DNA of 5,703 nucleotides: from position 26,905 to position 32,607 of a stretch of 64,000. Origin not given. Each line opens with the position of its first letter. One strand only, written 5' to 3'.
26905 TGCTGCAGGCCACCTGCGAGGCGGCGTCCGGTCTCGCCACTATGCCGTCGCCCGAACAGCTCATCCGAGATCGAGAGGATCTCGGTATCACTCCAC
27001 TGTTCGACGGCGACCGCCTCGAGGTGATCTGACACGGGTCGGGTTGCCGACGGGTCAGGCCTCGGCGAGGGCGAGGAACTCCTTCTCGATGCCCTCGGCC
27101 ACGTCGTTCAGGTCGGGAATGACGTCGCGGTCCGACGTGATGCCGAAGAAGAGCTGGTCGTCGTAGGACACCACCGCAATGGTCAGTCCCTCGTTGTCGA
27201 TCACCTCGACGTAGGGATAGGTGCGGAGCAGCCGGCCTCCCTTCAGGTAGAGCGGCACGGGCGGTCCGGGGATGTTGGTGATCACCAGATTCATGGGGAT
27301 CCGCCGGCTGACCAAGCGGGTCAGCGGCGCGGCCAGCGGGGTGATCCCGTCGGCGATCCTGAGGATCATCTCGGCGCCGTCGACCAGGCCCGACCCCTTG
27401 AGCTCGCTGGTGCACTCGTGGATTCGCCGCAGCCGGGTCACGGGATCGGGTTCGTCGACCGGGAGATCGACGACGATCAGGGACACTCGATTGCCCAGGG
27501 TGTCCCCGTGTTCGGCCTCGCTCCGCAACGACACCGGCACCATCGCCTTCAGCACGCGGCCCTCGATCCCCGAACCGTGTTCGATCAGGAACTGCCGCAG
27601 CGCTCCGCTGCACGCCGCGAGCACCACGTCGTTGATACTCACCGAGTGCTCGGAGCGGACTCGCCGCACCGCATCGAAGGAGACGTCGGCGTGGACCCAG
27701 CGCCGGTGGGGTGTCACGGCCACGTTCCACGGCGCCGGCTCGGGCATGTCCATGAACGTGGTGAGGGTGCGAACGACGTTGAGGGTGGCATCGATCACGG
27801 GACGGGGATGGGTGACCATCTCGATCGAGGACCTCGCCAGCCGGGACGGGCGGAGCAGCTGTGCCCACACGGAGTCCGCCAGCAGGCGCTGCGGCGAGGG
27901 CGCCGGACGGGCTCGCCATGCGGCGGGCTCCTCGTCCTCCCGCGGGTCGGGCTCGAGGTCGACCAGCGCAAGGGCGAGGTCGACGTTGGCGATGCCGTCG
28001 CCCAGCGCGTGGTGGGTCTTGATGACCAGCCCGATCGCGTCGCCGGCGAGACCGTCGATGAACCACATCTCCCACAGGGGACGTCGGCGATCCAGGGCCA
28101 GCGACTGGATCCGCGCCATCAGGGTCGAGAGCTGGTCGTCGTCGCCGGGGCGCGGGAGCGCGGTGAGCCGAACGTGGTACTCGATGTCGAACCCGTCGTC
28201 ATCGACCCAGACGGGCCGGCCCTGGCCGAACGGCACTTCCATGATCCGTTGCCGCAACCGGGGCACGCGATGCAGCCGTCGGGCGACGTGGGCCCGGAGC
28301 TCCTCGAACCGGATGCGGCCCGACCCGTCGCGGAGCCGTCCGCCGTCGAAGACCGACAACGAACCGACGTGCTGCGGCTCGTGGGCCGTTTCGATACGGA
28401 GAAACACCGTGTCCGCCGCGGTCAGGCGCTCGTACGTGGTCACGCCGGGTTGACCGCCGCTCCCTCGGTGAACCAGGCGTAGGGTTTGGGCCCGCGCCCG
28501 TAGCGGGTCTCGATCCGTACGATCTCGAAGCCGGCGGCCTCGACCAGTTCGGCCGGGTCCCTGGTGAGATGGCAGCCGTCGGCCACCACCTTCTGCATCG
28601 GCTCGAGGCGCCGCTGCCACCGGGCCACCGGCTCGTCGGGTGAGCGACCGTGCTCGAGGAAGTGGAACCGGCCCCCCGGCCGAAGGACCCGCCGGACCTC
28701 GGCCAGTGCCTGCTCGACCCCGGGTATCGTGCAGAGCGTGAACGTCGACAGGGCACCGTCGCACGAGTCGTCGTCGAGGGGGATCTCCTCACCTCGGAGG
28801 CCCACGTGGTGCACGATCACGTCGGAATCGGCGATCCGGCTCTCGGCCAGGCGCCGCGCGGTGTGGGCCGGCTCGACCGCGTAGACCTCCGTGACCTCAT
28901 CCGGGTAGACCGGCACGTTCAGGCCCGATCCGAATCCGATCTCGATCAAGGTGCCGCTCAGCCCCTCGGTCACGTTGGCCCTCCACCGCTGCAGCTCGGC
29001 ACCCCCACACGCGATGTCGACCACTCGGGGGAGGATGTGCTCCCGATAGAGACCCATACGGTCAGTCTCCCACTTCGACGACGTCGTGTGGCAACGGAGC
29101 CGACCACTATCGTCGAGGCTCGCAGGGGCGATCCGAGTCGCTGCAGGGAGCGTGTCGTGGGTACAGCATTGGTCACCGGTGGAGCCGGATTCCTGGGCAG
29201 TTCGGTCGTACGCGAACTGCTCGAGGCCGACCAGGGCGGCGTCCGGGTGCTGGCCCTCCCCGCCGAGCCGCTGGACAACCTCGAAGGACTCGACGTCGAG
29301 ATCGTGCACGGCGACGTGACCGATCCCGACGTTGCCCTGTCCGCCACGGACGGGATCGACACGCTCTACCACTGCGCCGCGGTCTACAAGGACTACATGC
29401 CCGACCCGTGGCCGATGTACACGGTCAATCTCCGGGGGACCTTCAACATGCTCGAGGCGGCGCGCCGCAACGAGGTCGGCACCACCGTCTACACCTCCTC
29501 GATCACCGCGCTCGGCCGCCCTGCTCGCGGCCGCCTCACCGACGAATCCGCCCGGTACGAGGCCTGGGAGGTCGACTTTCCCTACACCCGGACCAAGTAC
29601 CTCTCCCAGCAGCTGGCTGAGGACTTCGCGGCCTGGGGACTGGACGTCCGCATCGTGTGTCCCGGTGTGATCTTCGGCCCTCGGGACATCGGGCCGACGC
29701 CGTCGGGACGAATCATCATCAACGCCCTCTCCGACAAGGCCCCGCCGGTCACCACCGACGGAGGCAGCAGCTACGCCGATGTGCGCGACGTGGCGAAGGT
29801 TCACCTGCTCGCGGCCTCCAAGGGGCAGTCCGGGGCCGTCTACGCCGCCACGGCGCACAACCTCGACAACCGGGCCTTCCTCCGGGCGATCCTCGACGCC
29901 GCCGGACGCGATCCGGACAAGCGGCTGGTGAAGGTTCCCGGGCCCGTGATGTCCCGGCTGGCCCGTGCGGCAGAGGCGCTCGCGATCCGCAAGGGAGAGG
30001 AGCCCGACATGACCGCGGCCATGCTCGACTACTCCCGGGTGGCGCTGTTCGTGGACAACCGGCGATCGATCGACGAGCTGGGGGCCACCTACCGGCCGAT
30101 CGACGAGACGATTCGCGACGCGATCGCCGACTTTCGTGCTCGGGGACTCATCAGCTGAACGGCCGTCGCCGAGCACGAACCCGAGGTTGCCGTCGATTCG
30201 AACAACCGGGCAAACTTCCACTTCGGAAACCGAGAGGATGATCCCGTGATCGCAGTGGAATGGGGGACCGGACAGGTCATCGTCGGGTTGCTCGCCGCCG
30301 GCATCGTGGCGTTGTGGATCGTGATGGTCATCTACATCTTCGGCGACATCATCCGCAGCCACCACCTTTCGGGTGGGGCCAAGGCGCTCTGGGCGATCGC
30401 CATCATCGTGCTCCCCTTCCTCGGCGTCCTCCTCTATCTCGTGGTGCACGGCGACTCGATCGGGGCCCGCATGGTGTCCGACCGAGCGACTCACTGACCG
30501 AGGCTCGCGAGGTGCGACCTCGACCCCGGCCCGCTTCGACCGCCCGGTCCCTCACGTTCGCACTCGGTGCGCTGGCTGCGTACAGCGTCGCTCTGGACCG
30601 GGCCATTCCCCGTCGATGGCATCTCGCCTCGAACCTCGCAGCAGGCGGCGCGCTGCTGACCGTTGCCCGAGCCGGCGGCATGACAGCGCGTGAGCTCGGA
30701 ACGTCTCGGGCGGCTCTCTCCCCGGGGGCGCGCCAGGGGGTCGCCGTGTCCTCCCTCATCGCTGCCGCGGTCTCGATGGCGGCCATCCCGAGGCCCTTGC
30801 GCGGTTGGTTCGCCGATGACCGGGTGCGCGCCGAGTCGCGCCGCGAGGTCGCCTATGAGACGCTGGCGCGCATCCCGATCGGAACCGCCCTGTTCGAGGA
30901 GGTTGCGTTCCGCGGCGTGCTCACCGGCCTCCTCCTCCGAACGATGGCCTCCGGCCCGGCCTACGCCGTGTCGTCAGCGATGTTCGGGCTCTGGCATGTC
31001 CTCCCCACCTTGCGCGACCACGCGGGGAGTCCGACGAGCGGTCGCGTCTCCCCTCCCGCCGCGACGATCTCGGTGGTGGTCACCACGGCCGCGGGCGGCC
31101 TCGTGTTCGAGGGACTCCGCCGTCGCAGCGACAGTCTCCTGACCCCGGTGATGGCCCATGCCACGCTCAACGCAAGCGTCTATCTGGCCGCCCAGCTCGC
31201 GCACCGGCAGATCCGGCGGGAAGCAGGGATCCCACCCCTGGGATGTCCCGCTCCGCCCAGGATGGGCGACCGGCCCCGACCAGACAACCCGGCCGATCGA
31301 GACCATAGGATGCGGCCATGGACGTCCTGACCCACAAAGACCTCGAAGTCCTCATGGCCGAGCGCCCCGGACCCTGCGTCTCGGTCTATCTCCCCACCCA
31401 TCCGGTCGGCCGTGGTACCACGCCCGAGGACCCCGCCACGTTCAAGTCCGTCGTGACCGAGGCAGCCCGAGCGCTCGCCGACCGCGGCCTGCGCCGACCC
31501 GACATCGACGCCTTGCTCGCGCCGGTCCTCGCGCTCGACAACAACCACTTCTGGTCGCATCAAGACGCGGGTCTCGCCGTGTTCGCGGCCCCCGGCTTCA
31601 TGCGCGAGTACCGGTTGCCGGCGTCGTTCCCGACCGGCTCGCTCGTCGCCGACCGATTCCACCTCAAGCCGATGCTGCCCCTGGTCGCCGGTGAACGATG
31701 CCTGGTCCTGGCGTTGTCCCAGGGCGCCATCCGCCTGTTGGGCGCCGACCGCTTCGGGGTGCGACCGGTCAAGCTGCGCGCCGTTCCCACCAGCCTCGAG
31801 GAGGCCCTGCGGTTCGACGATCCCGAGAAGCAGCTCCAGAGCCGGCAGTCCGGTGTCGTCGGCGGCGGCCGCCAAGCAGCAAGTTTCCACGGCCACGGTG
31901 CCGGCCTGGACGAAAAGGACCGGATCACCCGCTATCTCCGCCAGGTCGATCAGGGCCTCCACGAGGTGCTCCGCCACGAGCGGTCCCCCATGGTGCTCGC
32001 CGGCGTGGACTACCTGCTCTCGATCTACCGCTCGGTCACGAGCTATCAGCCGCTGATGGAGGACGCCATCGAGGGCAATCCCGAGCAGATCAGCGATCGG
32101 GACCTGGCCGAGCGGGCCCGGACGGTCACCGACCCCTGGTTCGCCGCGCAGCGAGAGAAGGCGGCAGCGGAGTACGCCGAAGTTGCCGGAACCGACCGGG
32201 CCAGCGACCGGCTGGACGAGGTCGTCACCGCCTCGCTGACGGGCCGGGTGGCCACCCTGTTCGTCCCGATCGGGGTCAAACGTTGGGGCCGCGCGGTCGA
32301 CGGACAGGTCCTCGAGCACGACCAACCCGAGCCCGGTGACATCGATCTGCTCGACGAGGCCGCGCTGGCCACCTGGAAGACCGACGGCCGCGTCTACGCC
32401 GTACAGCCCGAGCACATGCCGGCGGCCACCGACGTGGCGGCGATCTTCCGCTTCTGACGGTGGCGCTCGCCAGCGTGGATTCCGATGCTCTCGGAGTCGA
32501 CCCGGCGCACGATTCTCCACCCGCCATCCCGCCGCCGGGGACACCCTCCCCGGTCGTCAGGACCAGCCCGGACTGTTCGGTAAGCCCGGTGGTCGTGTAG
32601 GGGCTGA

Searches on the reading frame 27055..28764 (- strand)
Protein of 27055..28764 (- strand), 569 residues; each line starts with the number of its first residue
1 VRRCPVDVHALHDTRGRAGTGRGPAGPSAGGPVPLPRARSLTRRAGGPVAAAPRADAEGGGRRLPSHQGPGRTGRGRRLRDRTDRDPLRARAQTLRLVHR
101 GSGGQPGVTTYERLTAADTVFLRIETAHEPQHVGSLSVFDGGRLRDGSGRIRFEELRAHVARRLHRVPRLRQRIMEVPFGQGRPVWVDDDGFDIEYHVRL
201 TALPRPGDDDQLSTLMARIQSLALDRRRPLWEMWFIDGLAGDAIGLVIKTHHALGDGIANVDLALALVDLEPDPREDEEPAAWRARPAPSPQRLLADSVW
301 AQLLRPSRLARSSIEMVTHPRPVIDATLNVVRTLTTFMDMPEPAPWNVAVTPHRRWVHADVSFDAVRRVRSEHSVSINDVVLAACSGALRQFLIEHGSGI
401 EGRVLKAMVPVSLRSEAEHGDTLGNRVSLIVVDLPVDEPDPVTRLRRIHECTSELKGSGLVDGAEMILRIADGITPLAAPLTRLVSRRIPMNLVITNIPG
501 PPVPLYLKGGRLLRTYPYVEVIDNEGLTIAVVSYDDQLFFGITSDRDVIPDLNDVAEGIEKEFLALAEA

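Call 28: search_protein_families(library=pfam, proteins=[window:27055-28764:-], max_evalue=0.0001)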
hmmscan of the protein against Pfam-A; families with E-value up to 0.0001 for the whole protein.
window:27055-28764:- (569 aa): 2 families
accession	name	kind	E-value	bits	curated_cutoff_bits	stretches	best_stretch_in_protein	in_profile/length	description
PF03007.21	WS_DGAT_cat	-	1.1e-58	199.6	23.6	1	114-381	1-263/263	Wax ester synthase/diacylglycerol acyltransferase catalytic domain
PF06974.18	WS_DGAT_C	-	7.9e-30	104.3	20.7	1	424-565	2-143/145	WS/DGAT C-terminal domain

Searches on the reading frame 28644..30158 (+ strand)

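Call 28: search_protein_families(library=pfam, proteins=[window:28644-30158:+], max_evalue=0.0001)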
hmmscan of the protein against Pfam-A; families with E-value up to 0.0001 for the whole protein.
window:28644-30158:+ (504 aa): 7 families
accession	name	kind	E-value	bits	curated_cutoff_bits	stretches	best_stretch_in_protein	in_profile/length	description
PF01370.27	Epimerase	-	2.3e-29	103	20.9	1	175-400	1-237/240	NAD dependent epimerase/dehydratase family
PF01073.25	3Beta_HSD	-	3.6e-22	79.1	22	1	176-393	1-231/280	3-beta hydroxysteroid dehydrogenase/isomerase family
PF07993.18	NAD_binding_4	-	1.2e-13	51.3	20.1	1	177-353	1-217/258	Male sterility protein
PF13460.12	NAD_binding_10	-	2.7e-12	47.4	27.2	1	179-343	1-146/184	NAD(P)H-binding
PF16363.11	GDP_Man_Dehyd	-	9.1e-12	45.5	27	1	176-423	1-269/332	GDP-mannose 4,6 dehydratase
PF02719.21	Polysacc_synt_2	-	9.2e-06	25.5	20.2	1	176-286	2-128/293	Polysaccharide biosynthesis protein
PF00106.31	adh_short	-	2.2e-05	24.5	26.6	0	174-289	2-139/195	short chain dehydrogenase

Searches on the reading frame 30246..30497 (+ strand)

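Call 28: search_protein_families(library=pfam, proteins=[window:30246-30497:+], max_evalue=0.0001)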
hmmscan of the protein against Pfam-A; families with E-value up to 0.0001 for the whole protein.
window:30246-30497:+ (83 aa): 1 family
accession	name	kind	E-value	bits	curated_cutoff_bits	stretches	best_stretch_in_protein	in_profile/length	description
PF13396.11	PLDc_N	-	1.1e-08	35.3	23.3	1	22-66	1-39/42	Phospholipase_D-nuclease N-terminal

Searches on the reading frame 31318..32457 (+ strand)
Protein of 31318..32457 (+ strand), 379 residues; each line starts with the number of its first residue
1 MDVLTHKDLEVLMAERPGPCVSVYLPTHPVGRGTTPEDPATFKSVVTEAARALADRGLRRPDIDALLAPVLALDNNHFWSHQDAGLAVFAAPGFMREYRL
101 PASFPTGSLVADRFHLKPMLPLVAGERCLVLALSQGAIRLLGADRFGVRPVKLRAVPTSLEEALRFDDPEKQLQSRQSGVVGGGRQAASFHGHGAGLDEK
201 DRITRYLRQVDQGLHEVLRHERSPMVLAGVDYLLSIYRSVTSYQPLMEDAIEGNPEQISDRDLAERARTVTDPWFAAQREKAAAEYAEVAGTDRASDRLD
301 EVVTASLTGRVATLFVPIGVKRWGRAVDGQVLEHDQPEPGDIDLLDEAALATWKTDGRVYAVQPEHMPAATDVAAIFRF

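Call 28: search_protein_families(library=pfam, proteins=[window:31318-32457:+], max_evalue=0.0001)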
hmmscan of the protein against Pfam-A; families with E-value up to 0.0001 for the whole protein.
window:31318-32457:+ (379 aa): 5 families
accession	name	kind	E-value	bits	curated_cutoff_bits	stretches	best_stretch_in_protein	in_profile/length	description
PF18849.6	baeRF_family7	-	1.5e-40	139.1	27.2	1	130-272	3-143/144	Bacterial archaeo-eukaryotic release factor family 7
PF18845.6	baeRF_family3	-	1.5e-39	136.5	31.5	1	129-310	3-168/168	Bacterial archaeo-eukaryotic release factor family 3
PF18848.6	baeRF_family6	-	8.9e-31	107.7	27.5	1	130-272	5-148/149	Bacterial archaeo-eukaryotic release factor family 6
PF18855.6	baeRF_family11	-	1.4e-24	87.5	27.2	1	127-276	3-138/139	Bacterial archaeo-eukaryotic release factor family 11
PF18851.6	baeRF_family8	-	5.1e-21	75.5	27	1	127-277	3-139/141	Bacterial archaeo-eukaryotic release factor family 8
